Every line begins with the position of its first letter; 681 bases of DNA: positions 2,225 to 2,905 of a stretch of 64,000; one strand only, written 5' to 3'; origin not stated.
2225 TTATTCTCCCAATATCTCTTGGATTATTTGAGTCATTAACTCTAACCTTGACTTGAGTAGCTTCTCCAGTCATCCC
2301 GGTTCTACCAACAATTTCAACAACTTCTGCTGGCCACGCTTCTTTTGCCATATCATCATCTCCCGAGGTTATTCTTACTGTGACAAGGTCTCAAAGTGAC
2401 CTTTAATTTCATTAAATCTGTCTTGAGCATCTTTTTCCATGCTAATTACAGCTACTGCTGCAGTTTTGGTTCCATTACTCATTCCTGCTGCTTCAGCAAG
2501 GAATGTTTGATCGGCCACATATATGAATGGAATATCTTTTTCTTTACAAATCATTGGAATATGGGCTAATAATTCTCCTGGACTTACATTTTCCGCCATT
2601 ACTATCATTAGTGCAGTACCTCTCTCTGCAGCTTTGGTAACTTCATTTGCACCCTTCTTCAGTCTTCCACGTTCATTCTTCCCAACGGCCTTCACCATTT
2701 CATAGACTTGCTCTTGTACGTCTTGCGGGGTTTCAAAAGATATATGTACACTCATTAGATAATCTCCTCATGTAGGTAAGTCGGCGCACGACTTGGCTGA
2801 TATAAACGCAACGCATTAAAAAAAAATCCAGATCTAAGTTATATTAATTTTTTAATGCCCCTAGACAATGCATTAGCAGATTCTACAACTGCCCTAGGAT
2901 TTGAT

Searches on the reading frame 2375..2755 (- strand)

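Call 64: search_protein_families(library=pfam, proteins=[window:2375-2755:-])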
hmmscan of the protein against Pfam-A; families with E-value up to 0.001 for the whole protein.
window:2375-2755:- (126 aa): 2 families
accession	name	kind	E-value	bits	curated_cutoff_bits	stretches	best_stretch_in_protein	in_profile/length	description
PF01248.31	Ribosomal_L7Ae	-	3.4e-19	68.7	22.1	1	26-102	10-86/95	Ribosomal protein L7Ae/L30e/S12e/Gadd45 family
PF08228.16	RNase_P_pop3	-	0.00096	19.7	22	0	13-100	38-126/158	RNase P subunit Pop3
